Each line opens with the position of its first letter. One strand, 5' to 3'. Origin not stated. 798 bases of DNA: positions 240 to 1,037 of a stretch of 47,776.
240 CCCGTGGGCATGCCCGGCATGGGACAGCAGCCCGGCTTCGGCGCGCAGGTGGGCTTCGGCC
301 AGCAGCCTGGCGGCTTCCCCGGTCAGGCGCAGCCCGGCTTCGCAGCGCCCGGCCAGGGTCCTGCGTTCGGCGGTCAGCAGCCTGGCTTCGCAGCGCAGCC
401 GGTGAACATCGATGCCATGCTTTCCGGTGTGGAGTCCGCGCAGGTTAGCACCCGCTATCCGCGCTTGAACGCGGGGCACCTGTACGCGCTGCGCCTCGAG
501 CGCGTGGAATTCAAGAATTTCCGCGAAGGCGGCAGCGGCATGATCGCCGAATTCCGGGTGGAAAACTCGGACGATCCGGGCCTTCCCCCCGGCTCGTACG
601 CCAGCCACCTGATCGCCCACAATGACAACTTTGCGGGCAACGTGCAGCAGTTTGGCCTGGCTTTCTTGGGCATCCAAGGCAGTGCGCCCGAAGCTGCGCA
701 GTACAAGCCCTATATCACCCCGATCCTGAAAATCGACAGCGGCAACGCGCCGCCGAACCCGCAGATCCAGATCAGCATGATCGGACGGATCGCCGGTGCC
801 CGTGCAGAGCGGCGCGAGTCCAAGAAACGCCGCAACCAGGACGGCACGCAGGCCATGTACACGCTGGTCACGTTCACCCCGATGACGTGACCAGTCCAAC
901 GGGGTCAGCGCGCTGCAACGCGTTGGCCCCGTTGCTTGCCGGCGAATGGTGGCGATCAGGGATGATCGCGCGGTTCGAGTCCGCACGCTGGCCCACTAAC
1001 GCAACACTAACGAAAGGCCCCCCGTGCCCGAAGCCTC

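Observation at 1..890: Replication-module protein with a ~135-residue Q/P/G/F low-complexity N-terminal region (prion-like/FG-like) and an unknown globular C-domain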

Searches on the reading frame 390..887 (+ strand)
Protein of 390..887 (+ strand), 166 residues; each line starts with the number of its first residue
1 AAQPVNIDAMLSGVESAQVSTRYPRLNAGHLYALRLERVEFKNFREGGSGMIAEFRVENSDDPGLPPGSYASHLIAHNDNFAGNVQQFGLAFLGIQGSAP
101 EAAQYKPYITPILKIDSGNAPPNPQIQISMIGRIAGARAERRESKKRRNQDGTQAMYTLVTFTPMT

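Call 6: search_protein_families(library=pfam, proteins=[window:402-887:+], max_evalue=10)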
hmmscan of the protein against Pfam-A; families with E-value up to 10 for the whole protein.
seq(162 aa): 0 families

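Call 7: search_protein_families(library=phrogs, proteins=[window:402-887:+], max_evalue=10)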
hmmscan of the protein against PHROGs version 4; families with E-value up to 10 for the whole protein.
seq(162 aa): 0 families

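Call 8: search_dna_similar(query=window:402-887:+, collection=phages, mode=protein, max_evalue=1, max_rows=30)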
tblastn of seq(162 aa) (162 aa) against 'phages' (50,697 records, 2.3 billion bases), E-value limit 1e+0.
No match.

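Call 9: find_homologous_proteins(query=window:402-887:+, max_evalue=0.01)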
Query seq(162 aa): 81 candidates shared short words with the query, none scored E <= 0.01.

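Call 15: predict_structure(protein=window:390-887:+)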
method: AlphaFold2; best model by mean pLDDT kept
length: 166 residues; sequences in the alignment: 1
mean_pLDDT: 36.5   pTM: 0.28
mean pLDDT of the five models: 36.5, 36.4, 33.3, 30.7, 29.9
residues with pLDDT >= 90: 0; 70-90: 0; 50-70: 1; < 50: 165
segments of 3 or more residues with pLDDT < 50: 1-151, 153-166
pLDDT, mean of each block of 10 residues (from residue 1): 28 29 34 42 39 42 36 29 44 41 40 31 30 36 40 42 37
secondary structure, 60 per line:
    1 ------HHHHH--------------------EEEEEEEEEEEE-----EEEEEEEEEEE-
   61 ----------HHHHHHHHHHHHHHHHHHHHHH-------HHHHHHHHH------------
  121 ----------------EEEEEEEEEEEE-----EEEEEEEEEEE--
elements in order: H7-11 E32-43 E49-59 H71-92 H100-108 E137-148 E154-164

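Call 17: search_protein_representatives(protein=window:402-887:+)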
Query: 162 residues. Proteins with E-value up to 0.001 (for the whole library): 12; up to 1e-10: 0; up to 1e-30: 0. The best 12 are listed.
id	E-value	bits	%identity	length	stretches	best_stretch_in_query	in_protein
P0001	9.0e-06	42.1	36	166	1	7-143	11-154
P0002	1.4e-05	41.4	33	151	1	6-113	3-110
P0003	2.1e-05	40.9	32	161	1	6-96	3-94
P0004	2.3e-05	40.7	36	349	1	8-104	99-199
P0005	7.7e-05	39.0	41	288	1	7-93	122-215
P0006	2.1e-04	37.6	31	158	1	6-99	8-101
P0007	3.0e-04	37.1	34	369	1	6-107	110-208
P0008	5.4e-04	36.3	36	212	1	11-109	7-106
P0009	6.2e-04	36.1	30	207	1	2-119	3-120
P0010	6.5e-04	36.0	41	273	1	7-70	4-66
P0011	7.1e-04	35.9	32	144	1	2-96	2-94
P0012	7.1e-04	35.9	38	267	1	10-91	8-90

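Call 22: search_protein_families(library=pfam, proteins=[P0001, P0002, P0003, P0006, P0008, P0009, P0011, P0012, P0010], max_evalue=10)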
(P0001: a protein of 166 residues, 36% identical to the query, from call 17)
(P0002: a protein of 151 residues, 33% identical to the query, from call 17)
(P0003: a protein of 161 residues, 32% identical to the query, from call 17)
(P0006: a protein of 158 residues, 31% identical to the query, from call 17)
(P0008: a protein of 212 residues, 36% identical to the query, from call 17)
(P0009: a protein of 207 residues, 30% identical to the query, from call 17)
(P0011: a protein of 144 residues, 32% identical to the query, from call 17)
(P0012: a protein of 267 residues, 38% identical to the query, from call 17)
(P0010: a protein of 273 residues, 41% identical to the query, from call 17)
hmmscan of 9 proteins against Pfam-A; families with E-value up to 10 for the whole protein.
P0001 (166 aa): 0 families

P0002 (151 aa): 0 families

P0003 (161 aa): 0 families

P0006 (158 aa): 0 families

P0008 (212 aa): 0 families

P0009 (207 aa): 0 families

P0011 (144 aa): 0 families

P0012 (267 aa): 1 family
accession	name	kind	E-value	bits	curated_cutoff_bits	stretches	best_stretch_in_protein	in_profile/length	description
PF18777.7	CRM1_repeat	-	0.11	12.5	29.5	1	19-33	2-16/37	Chromosome region maintenance or exportin repeat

P0010 (273 aa): 1 family
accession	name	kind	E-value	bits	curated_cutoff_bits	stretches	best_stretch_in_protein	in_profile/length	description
PF06752.17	E_Pc_C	-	0.19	12.1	25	1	101-139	79-117/231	Enhancer of Polycomb C-terminus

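Call 24: find_homologous_proteins(query=A2, max_evalue=0.001)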
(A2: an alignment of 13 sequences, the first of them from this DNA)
Query A2 (13 sequences) (162 aa, profile of the alignment): 21 proteins with E <= 0.001 among 2257 candidates.
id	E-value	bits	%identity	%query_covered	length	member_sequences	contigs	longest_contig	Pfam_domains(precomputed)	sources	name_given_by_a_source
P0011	7.4e-45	171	32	60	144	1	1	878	-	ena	-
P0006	7.6e-45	171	31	59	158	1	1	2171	-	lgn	-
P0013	2.0e-40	156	37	52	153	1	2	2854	-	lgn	-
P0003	3.9e-38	149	31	57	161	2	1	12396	-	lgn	-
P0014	2.0e-35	140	30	52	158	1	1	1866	-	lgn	-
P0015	1.4e-31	128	30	52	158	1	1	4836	-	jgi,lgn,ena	-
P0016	8.7e-31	125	26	65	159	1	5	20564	-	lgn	-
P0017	1.7e-30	124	24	51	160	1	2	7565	-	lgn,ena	-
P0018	1.1e-27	115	31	51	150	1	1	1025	-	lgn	-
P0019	2.5e-26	111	27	55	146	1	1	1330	-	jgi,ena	-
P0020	2.6e-25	107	24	82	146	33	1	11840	-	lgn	-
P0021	6.4e-25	106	24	83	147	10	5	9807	-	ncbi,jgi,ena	jgi:hypothetical protein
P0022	1.3e-24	105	24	75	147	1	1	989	-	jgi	-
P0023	3.4e-24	104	20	96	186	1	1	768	-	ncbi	-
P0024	5.7e-23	100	-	-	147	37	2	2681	-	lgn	-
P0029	1.0e-20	92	23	82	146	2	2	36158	-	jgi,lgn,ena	jgi:hypothetical protein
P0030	1.1e-17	82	34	52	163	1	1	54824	-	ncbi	-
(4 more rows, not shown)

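Call 25: search_solved_structures(query=A2, max_evalue=10, show_alignments=2)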
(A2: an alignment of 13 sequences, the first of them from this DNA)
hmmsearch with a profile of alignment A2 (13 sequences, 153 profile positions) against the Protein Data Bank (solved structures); distinct sequences matched with E-value up to 10: 0.

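Call 27: find_encoding_contigs(protein=P0030, flank=10000, max_places=2)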
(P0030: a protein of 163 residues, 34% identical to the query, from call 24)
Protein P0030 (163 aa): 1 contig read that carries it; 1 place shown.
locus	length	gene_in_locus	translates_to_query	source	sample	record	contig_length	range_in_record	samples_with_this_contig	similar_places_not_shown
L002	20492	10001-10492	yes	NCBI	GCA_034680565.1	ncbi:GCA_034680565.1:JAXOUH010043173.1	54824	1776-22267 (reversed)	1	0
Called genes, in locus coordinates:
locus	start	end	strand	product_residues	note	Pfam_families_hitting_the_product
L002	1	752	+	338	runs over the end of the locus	-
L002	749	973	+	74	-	-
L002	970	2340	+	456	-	PF19263:DUF5906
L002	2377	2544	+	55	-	-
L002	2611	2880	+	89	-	-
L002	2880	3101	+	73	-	-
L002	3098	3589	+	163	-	-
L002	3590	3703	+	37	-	-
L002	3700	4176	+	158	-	-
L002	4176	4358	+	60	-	-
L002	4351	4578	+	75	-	-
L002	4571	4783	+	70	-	-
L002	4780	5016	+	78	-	-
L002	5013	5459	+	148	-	-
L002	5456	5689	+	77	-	-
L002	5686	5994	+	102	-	-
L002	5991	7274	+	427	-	PF12705:PDDEXK_1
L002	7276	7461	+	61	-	-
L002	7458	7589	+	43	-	-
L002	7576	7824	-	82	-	-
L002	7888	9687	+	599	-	-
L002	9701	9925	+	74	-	-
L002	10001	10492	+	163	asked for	-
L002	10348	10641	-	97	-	-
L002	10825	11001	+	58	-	-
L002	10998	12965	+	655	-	PF00476:DNA_pol_A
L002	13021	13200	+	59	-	-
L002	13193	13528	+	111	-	-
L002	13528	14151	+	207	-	PF04542:Sigma70_r2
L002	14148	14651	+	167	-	PF05869:Dam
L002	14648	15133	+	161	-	-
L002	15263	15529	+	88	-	PF12728:HTH_17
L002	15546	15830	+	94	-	-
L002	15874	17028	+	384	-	PF14659:Phage_int_SAM_3 (weak), PF00589:Phage_integrase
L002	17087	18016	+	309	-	-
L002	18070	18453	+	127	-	-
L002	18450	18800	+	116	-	-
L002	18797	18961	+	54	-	-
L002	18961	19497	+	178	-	-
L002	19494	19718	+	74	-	-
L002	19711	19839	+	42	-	-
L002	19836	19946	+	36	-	-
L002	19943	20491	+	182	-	-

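Call 29: find_encoding_contigs(protein=P0029, flank=8000, max_places=1)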
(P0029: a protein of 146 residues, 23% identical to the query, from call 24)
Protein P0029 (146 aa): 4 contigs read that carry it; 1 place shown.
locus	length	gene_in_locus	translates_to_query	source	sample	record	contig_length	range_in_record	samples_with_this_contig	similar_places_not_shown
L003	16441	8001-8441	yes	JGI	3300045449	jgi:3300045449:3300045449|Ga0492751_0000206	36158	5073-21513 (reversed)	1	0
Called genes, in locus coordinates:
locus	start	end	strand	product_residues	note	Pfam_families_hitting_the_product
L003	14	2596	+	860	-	PF05272:VapE-like_dom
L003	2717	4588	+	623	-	PF12705:PDDEXK_1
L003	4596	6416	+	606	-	PF04851:ResIII (faint)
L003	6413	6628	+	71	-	-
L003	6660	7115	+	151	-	PF01555:N6_N4_Mtase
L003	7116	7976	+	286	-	PF01844:HNH, PF14279:HNH_5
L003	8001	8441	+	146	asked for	-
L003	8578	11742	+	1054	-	PF14890:Intein_splicing, PF13392:HNH_3 (weak), PF00476:DNA_pol_A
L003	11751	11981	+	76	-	PF24192:DUF7417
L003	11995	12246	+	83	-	-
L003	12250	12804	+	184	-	PF05063:MT-A70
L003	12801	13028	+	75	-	-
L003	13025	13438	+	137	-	-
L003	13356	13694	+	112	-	-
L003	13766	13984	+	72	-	-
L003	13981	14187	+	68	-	-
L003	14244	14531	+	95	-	PF16826:DUF5076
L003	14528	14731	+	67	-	-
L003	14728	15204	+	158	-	-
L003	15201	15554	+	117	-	-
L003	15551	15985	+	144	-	-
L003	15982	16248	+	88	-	-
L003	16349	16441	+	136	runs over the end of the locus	-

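Call 30: find_encoding_contigs(protein=P0016, flank=8000, max_places=1)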
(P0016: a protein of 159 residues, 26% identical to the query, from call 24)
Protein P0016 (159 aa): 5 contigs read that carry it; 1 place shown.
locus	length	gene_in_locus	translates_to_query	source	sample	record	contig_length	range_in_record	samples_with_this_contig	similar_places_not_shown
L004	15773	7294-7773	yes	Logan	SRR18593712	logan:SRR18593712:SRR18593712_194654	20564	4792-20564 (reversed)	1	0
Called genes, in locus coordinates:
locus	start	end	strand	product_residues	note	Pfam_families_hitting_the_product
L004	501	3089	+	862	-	PF19263:DUF5906 (weak)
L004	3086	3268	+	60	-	-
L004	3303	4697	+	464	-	PF12705:PDDEXK_1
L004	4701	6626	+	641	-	-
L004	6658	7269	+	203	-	PF00929:RNase_T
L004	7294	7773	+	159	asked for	-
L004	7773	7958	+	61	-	-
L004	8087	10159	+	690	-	PF00476:DNA_pol_A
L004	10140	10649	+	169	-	-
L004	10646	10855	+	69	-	-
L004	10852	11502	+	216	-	-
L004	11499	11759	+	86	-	PF11753:DUF3310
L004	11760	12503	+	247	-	-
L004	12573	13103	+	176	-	-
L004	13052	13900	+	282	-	-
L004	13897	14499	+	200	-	-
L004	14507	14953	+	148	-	-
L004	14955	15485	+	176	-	-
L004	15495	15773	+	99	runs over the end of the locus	-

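Call 33: predict_structure(alignment_id=A3)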
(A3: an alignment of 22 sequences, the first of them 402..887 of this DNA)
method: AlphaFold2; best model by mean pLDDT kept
length: 162 residues; sequences in the alignment: 22
mean_pLDDT: 80.6   pTM: 0.75
mean pLDDT of the five models: 80.6, 74.5, 72.5, 70.6, 70.4
residues with pLDDT >= 90: 51; 70-90: 78; 50-70: 17; < 50: 16
segments of 3 or more residues with pLDDT < 50: 1-14
pLDDT, mean of each block of 10 residues (from residue 1): 46 62 94 88 80 96 95 64 88 72 82 84 88 87 79 86 78
secondary structure, 60 per line:
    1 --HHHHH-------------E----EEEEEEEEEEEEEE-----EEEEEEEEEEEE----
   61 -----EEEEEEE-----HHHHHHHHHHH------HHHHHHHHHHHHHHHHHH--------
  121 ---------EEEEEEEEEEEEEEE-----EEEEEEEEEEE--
elements in order: H3-7 E26-39 E45-56 E66-72 H78-88 H95-112 E130-144 E150-160

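Call 36: fold_search(model_id=the predicted structure, library=pdb)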
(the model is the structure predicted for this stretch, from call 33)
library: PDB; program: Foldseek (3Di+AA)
matches with E <= 10: 764; with E <= 0.001: 2
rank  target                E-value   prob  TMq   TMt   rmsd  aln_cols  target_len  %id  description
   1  8s4s_B                3.2e-05  1.00  0.44  0.52   6.3       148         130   11  PrgE from plasmid pCF10 (released 2024-05-29)
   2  8s4t_A                7.0e-04  1.00  0.44  0.50   6.0       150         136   11  DNA bound structure of PrgE from plasmid pCF10 (released 2024-05-29)
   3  8s4s_A                1.1e-03  1.00  0.41  0.50   6.5       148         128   13  PrgE from plasmid pCF10 (released 2024-05-29)
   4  5xgt_A                3.0e-03  0.84  0.24  0.35   8.5       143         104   15  Crystal structure of the N-terminal domain of Staphylococcus aureus single-stranded DNA-binding protein SsbA at 1.82 a (released 2017-08-09)
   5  7ym1_A                3.8e-03  0.98  0.30  0.45   7.9       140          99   14  Structure of SsbA protein in complex with the anticancer drug 5-fluorouracil (released 2023-08-02)
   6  5yyu_B                6.2e-03  0.63  0.24  0.35   8.8       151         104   14  Crystal structure of Staphylococcus aureus single-stranded DNA-binding protein SsbB (released 2018-08-15)
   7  7d8j_A                6.6e-03  0.63  0.23  0.30   8.4       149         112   14  S. aureus SsbB with 5-FU (released 2020-12-23)
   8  7ym1_B                7.4e-03  0.94  0.29  0.43   8.0       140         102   15  Structure of SsbA protein in complex with the anticancer drug 5-fluorouracil (released 2023-08-02)
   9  5xgt_B                7.9e-03  0.66  0.24  0.34   8.3       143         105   15  Crystal structure of the N-terminal domain of Staphylococcus aureus single-stranded DNA-binding protein SsbA at 1.82 a (released 2017-08-09)
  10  6bhx_D                8.9e-03  0.95  0.29  0.45   7.9       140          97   14  B. subtilis SsbA with DNA (released 2018-12-19)
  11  8gw5_A                1.1e-02  0.96  0.30  0.45   7.2       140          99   13  Crystal structure of SaSsbA complexed with glycerol (released 2023-09-20)
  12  5yyu_A                1.1e-02  0.57  0.24  0.34   8.7       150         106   15  Crystal structure of Staphylococcus aureus single-stranded DNA-binding protein SsbB (released 2018-08-15)
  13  6bhw_E                1.3e-02  0.87  0.29  0.44   8.8       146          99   13  B. subtilis SsbA (released 2018-12-19)
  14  6bhw_C                1.5e-02  0.89  0.28  0.41   8.5       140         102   13  B. subtilis SsbA (released 2018-12-19)
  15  5axk_B                1.5e-02  0.33  0.17  0.13  16.4       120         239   18  Crystal structure of Thg1 like protein (TLP) (released 2016-08-03)
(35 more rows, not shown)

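Call 37: fold_search(model_id=the predicted structure, library=viral)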
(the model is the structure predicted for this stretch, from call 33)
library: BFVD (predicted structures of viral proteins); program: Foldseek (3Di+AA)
matches with E <= 10: 853; with E <= 0.001: 62
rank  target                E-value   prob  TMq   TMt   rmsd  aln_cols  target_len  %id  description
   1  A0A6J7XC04            7.8e-07  1.00  0.47  0.42   6.6       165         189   13  Uncharacterized protein [uncultured Caudovirales phage]
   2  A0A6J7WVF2            1.9e-06  1.00  0.43  0.35   7.5       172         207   15  Uncharacterized protein [uncultured Caudovirales phage]
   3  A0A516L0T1            2.3e-06  1.00  0.47  0.49   6.8       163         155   12  (no name in the UniProt tables at hand)
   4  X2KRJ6                6.1e-06  1.00  0.50  0.31  10.1       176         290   14  Asp-rich protein [Mycobacterium phage Hawkeye]
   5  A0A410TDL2            6.1e-06  1.00  0.49  0.30   9.8       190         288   13  (no name in the UniProt tables at hand)
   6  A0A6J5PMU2            6.9e-06  1.00  0.47  0.51   7.9       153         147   14  DUF669 domain-containing protein [uncultured Caudovirales phage]
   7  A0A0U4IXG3            1.3e-05  1.00  0.50  0.50   6.4       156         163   11  Uncharacterized protein [Arthrobacter phage Rings]
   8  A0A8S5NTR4            1.6e-05  1.00  0.45  0.38   9.9       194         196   15  Uncharacterized protein [Siphoviridae sp. ctQ091]
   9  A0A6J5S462            1.7e-05  1.00  0.46  0.41   6.1       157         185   16  DUF669 domain-containing protein [uncultured Caudovirales phage]
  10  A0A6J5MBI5            2.1e-05  1.00  0.48  0.49   7.9       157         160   10  DUF669 domain-containing protein [uncultured Caudovirales phage]
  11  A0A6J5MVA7            2.3e-05  1.00  0.42  0.43   8.3       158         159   14  Uncharacterized protein [uncultured Caudovirales phage]
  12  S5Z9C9                2.6e-05  1.00  0.51  0.37   8.2       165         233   14  Uncharacterized protein [Mycobacterium phage Papyrus]
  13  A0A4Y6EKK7            2.6e-05  1.00  0.48  0.39   7.7       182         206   13  Uncharacterized protein [Corynebacterium phage Stickynote]
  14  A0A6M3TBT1            2.9e-05  1.00  0.45  0.46   9.1       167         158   14  (no name in the UniProt tables at hand)
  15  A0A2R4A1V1            3.1e-05  1.00  0.44  0.28   6.9       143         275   14  (no name in the UniProt tables at hand)
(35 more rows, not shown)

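Call 38: search_protein_families(library=phrogs, alignment_id=A3, max_evalue=1)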
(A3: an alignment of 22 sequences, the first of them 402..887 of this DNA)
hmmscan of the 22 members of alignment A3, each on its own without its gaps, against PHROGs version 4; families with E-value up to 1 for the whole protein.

A. member 1, window:402-887:+ (162 aa): 0 families

B. families by the number of members that match (of 22 scanned): 9 families
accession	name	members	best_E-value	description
phrog_378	-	10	0.0026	single strand DNA binding protein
phrog_18819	-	2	0.065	-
phrog_31247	-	1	0.04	-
phrog_184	-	1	0.045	baseplate hub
phrog_22446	-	1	0.12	-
phrog_33000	-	1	0.14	-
phrog_26403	-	1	0.18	-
phrog_32320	-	1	0.36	-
phrog_7559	-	1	0.41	-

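Call 40: search_protein_families(library=pfam, alignment_id=A3, max_evalue=10)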
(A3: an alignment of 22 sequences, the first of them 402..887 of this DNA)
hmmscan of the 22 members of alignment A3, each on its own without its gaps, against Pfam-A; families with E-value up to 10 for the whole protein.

A. member 1, window:402-887:+ (162 aa): 0 families

B. families by the number of members that match (of 22 scanned): 8 families
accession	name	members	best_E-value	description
PF05037.18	DUF669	10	0.016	Protein of unknown function (DUF669)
PF23194.1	NOMO_5th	5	0.055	NOMO fifth transthyretin-like domain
PF01421.25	Reprolysin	1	0.06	Reprolysin (M12B) family zinc metalloprotease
PF03880.21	DbpA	1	0.1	DbpA RNA binding domain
PF01190.23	Pollen_Ole_e_1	1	0.11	Pollen protein Ole e 1 like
PF17164.10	DUF5122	1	0.11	Domain of unknown function (DUF5122) beta-propeller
PF04691.17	ApoC-I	1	0.15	Apolipoprotein C-I (ApoC-1)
PF08724.16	Rep_N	1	0.25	Rep protein catalytic domain like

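Call 50: find_related_loci(query=window:402-887:+, collection=viral_contigs, flank=6000)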
Query window:402-887:+ (162 aa) in viral_contigs; peptide patterns used: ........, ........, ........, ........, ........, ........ (x = any residue, [..] = any of these).
2 stretches matched a pattern, but none encodes a relative of the query by tblastn (E <= 1e-3).

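Call 51: find_related_loci(query=window:402-887:+, collection=metagenome_contigs, flank=6000)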
Query window:402-887:+ (162 aa) in metagenome_contigs; peptide patterns used: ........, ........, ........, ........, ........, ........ (x = any residue, [..] = any of these).
72 stretches matched a pattern, but none encodes a relative of the query by tblastn (E <= 1e-3).

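Call 52: find_encoding_contigs(protein=P0004, flank=8000, max_places=2)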
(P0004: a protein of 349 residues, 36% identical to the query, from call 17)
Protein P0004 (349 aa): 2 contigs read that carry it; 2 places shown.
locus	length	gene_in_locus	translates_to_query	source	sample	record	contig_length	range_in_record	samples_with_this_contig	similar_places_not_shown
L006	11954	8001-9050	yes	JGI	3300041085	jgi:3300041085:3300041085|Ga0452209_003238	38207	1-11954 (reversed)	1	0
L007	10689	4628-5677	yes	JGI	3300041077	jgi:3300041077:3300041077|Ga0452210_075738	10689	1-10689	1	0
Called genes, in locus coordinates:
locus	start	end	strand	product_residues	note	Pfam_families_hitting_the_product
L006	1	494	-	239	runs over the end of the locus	-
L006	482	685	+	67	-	-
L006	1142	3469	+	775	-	PF09250:Prim-Pol, PF05272:VapE-like_dom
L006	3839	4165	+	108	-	-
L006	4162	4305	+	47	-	-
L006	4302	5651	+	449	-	PF12705:PDDEXK_1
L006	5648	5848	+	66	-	-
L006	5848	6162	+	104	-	PF24043:DUF7352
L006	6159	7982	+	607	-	PF00270:DEAD (faint)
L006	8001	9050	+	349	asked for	-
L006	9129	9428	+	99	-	-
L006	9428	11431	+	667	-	PF00476:DNA_pol_A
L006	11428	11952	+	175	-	?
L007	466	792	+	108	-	-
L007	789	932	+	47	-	-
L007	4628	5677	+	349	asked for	-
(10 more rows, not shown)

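Call 53: find_encoding_contigs(protein=P0007, flank=8000, max_places=2)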
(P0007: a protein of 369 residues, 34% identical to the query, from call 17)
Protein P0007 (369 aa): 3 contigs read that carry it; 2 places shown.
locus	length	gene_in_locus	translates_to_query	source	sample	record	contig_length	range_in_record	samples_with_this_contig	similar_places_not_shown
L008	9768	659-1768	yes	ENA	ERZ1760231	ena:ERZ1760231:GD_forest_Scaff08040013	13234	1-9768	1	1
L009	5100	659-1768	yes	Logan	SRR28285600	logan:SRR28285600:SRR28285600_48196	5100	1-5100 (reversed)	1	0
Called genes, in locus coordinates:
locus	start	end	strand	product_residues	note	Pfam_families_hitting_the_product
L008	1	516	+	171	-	?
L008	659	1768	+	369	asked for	-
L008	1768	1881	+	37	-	-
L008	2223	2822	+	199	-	-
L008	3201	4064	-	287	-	-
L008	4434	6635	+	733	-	PF00476:DNA_pol_A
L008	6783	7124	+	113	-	-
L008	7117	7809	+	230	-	-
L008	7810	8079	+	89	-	-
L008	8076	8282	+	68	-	-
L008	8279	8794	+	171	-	-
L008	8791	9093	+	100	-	-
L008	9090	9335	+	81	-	-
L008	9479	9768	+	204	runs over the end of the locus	-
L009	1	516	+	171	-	?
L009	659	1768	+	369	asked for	-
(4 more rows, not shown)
